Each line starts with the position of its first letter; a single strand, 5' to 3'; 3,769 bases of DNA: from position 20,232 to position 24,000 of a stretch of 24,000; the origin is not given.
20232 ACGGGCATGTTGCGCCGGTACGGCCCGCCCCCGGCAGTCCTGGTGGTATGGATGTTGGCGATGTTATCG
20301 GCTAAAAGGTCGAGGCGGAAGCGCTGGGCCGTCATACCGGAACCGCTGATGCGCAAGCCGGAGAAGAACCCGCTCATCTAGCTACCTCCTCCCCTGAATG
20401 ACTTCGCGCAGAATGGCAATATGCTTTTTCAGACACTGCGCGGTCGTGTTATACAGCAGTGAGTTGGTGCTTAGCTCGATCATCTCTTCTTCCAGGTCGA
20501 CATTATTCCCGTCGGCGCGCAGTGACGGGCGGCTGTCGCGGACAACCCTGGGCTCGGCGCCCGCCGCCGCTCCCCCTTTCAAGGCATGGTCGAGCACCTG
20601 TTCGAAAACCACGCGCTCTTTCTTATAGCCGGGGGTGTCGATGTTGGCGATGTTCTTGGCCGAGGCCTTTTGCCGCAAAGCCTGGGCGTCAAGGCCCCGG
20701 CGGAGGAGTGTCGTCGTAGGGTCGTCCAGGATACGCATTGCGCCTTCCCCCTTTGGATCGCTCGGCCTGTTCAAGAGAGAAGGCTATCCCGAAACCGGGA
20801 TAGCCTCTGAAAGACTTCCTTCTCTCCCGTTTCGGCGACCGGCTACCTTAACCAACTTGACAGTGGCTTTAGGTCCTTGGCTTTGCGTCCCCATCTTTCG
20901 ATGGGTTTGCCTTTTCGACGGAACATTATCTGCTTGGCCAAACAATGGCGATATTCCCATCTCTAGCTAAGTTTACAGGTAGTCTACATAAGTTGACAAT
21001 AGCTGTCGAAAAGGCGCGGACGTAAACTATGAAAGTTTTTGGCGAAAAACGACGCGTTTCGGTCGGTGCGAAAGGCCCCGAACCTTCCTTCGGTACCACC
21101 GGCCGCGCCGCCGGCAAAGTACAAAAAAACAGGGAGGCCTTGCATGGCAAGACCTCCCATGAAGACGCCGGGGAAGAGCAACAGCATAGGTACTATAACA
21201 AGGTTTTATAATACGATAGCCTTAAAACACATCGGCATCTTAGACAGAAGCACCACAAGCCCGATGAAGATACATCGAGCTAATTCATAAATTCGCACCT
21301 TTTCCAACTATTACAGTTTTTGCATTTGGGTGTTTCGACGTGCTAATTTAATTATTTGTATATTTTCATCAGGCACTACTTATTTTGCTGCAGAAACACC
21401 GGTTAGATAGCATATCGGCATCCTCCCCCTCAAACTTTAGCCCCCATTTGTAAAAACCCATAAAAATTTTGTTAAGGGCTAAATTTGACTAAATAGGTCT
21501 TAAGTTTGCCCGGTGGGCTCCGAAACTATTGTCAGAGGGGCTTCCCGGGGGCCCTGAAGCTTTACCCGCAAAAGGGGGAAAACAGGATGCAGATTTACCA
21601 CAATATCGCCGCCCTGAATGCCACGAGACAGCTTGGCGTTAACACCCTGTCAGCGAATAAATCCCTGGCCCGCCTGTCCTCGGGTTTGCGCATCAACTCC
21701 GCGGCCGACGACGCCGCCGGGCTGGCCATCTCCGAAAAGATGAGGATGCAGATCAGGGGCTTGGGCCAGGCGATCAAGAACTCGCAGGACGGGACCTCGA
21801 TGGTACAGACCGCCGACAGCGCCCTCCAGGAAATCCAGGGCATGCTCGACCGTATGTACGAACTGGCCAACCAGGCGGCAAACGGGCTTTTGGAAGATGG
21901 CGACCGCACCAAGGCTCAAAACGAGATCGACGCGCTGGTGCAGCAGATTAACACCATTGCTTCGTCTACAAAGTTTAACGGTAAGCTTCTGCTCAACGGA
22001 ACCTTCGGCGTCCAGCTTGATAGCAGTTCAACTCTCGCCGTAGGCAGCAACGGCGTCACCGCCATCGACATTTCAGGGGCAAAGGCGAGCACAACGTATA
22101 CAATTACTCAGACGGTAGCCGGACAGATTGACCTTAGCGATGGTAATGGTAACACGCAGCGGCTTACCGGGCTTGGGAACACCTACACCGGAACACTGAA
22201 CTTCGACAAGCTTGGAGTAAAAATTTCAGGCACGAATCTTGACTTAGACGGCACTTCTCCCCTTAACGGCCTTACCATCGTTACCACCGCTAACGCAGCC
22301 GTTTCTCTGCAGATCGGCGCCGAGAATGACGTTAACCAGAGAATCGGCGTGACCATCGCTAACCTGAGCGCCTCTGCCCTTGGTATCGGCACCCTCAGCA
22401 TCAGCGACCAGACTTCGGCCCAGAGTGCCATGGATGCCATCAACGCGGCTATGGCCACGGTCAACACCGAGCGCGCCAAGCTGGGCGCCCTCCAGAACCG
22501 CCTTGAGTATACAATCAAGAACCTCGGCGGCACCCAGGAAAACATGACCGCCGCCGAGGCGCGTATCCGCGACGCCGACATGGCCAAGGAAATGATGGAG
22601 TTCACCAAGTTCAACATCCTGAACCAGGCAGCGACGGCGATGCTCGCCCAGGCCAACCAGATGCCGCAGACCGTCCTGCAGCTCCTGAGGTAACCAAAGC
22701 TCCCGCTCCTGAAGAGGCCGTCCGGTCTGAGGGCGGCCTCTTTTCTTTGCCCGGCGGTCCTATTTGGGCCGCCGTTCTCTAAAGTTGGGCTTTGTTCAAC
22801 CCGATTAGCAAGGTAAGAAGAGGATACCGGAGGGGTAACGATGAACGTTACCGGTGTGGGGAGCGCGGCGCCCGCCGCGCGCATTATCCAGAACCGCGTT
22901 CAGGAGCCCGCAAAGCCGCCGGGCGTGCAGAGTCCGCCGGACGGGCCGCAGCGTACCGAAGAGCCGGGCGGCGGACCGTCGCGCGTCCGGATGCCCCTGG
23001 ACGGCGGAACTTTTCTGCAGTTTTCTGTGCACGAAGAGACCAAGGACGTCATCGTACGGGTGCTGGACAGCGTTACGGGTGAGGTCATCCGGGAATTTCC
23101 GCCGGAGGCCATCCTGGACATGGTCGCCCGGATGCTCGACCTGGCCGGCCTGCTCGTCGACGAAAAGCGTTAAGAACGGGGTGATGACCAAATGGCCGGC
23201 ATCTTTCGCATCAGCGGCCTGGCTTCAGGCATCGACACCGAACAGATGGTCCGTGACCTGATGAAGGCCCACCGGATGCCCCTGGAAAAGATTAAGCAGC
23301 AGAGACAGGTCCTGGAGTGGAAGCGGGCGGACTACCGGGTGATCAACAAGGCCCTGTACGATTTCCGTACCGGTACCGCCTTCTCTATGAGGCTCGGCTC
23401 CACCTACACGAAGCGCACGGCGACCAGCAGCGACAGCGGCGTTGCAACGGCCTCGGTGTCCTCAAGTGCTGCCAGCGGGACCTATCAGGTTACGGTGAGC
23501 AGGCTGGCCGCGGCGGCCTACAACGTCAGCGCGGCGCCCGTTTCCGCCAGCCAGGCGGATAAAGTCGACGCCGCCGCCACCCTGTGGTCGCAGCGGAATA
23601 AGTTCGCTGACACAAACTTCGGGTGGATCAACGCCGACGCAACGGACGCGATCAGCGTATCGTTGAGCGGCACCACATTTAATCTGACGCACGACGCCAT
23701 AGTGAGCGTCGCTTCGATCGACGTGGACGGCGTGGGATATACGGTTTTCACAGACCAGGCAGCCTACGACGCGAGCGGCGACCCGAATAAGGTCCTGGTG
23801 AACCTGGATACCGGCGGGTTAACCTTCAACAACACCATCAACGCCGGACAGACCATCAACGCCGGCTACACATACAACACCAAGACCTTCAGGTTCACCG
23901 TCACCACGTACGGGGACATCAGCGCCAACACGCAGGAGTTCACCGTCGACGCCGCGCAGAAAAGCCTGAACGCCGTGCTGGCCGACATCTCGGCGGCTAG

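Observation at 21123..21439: Orphan sigma-28-driven, terminator-bounded transcript between flagellin and the flgB leader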

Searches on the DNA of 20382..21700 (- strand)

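Call 8: search_rna_families(source=window, start=20700, end=21700, threshold=evalue, max_evalue=10)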
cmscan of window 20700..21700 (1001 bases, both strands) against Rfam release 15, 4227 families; matches with E-value up to 10: 3.
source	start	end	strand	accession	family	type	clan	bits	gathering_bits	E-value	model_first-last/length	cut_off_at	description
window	20831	20921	-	RF01051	c-di-GMP-I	Cis-reg; riboswitch;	CL00126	75.8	35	6.8e-15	1-87/87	no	c-di-GMP-I riboswitch aptamer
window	21122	21240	-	RF01052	Arthropod_7SK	Gene;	CL00013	11.2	44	1.2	1-351/351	no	Arthropod 7SK RNA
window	21300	21333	-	RF02248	Six3os1_3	Gene; lncRNA;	-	10.3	40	8.8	45-75/75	no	Six3os1 conserved region 3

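Call 16: search_rna_families(source=L001, threshold=gathering)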
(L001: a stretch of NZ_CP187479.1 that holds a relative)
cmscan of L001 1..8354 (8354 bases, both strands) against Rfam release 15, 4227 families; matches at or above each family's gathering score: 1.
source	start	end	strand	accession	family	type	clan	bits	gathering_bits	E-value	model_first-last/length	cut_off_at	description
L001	3828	3918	+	RF01051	c-di-GMP-I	Cis-reg; riboswitch;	CL00126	78.1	35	1.5e-14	1-87/87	no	c-di-GMP-I riboswitch aptamer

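Call 26: search_rna_families(sources=[L084, L085, L086, L081], threshold=gathering)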
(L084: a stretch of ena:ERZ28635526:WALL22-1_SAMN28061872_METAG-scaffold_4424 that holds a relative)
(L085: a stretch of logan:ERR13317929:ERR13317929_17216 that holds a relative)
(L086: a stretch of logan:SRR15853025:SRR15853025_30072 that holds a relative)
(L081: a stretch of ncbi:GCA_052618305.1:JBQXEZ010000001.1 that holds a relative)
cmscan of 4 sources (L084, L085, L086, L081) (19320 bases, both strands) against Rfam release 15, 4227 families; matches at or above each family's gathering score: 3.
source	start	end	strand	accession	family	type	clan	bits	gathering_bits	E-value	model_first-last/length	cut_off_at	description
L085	359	445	+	RF03167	c-di-GMP-I-GGC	Cis-reg; riboswitch;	CL00126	78.3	59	2.1e-17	1-80/80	no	c-di-GMP-I-GGC riboswitch aptamer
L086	2648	2734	+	RF03167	c-di-GMP-I-GGC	Cis-reg; riboswitch;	CL00126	78.3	59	2.1e-17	1-80/80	no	c-di-GMP-I-GGC riboswitch aptamer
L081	2828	2918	+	RF01051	c-di-GMP-I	Cis-reg; riboswitch;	CL00126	78.1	35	3.5e-14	1-87/87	no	c-di-GMP-I riboswitch aptamer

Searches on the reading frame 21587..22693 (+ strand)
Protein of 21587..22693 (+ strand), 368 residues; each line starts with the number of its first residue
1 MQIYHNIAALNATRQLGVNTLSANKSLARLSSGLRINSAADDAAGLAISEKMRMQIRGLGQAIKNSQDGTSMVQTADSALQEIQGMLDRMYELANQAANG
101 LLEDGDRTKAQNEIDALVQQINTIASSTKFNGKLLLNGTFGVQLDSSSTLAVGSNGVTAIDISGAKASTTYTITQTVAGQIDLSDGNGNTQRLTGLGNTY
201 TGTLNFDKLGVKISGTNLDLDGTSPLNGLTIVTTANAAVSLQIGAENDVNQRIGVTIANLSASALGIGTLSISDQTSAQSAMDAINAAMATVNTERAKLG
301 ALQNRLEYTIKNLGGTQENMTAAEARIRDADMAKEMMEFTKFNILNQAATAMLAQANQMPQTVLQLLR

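Call 13: search_protein_families(library=pfam, proteins=[window:21587-22693:+], max_evalue=0.01)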
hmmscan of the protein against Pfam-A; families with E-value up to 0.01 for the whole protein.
window:21587-22693:+ (368 aa): 2 families
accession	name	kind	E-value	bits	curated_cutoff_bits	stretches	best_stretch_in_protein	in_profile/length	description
PF00669.25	Flagellin_N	-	1.8e-41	141.9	26.6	1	3-139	1-137/139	Bacterial flagellin N-terminal helical region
PF00700.27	Flagellin_C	-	1.6e-29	102.5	23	1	282-367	1-86/86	Bacterial flagellin C-terminal helical region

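Call 41: find_homologous_proteins(query=window:21587-22693:+, max_evalue=1e-40)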
Query window:21587-22693:+ (368 aa): 7856 proteins with E <= 1e-40 among 8000 candidates; the best 120 are listed.
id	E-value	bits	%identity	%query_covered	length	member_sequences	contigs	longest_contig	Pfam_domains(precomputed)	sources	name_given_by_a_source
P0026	2.0e-218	742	100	100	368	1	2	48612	PF00700.28,PF00669.26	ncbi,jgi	ncbi:MAG: flagellin [Bacillota bacterium]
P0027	2.3e-149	515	74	100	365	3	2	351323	PF00700.28,PF00669.26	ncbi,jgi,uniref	ncbi:flagellin N-terminal helical domain-containing protein [Desulforudis sp. DRI-14]|uniref:flagell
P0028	2.4e-117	410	60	100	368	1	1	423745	PF00700.28,PF00669.26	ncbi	-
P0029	8.4e-116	405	58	100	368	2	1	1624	PF00700.28,PF00669.26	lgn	-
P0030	3.9e-113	396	57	100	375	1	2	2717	PF00700.28,PF00669.26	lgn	-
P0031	2.6e-112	394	58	100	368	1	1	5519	PF00700.28,PF00669.26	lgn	-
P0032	3.6e-111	390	56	100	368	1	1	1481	PF00700.28,PF00669.26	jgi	jgi:flagellin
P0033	5.2e-111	389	57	100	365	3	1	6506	PF00700.28,PF00669.26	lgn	-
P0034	9.6e-111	388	58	100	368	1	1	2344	PF00700.28,PF00669.26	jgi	jgi:flagellin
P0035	5.9e-110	386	56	100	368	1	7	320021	PF00700.28,PF00669.26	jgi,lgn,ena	-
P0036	2.0e-109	384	57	100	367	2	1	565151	PF00700.28,PF00669.26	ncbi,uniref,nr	ncbi:flagellin [Bacillus sp. RAR_GA_16]|uniref:flagellin N-terminal helical domain-containing protei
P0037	6.9e-109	382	58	100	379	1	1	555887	PF00700.28,PF00669.26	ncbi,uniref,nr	uniref:flagellin N-terminal helical domain-containing protein n=1 Tax=Paenibacillus terrae TaxID=159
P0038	7.4e-109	382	57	100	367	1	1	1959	PF00700.28,PF00669.26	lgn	-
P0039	7.7e-109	382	59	100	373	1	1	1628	PF00700.28,PF00669.26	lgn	-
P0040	7.1e-108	379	56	100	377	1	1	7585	PF00700.28,PF00669.26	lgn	-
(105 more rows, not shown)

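Call 42: find_encoding_contigs(protein=P0028, flank=3500, max_places=2)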
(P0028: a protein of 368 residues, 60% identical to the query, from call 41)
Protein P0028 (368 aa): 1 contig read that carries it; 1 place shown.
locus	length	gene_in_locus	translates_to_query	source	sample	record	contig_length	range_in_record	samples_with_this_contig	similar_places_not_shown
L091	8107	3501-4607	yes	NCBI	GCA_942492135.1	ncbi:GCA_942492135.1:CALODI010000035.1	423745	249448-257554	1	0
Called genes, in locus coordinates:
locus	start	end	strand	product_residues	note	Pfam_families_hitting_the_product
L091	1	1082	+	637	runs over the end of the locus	PF00460:Flg_bb_rod (weak), PF22638:FlgK_D1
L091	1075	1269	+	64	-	PF06429:Flg_bbr_C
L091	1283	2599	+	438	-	PF00669:Flagellin_N, PF00700:Flagellin_C (weak)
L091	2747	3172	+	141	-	PF02623:FliW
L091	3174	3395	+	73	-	PF02599:CsrA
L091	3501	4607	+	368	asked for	PF00669:Flagellin_N, PF00700:Flagellin_C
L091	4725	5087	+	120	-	PF03646:FlaG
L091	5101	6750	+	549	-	PF02465:FliD_N, PF07196:Flagellin_IN, PF07195:FliD_C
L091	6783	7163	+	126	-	PF02561:FliS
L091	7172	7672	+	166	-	PF05130:FlgN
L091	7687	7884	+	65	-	PF14070:YjfB_motility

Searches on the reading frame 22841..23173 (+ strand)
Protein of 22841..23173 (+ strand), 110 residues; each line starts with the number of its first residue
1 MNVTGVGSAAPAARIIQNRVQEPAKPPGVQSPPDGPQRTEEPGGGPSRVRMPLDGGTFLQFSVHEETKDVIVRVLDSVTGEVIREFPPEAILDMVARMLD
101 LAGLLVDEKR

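Call 13: search_protein_families(library=pfam, proteins=[window:22841-23173:+], max_evalue=0.01)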
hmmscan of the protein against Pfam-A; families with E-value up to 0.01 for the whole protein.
window:22841-23173:+ (110 aa): 1 family
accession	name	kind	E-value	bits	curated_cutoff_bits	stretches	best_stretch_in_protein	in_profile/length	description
PF03646.20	FlaG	-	1.2e-19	70.7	23.8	1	57-108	50-101/101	FlaG protein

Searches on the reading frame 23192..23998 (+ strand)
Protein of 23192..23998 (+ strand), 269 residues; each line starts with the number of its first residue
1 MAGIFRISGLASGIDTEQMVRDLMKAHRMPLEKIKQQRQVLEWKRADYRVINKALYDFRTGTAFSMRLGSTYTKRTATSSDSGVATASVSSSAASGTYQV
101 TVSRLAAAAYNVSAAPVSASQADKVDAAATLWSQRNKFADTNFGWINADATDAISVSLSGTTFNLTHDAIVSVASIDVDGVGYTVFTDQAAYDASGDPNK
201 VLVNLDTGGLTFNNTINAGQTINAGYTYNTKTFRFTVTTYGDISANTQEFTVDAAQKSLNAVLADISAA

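Call 13: search_protein_families(library=pfam, proteins=[window:23192-23998:+], max_evalue=0.01)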
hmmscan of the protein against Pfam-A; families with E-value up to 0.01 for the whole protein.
window:23192-23998:+ (269 aa): 1 family
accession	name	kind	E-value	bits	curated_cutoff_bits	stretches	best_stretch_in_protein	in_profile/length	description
PF02465.23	FliD_N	-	3.5e-28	98.5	24.8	1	12-108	1-96/97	Flagellar hook-associated protein 2 N-terminus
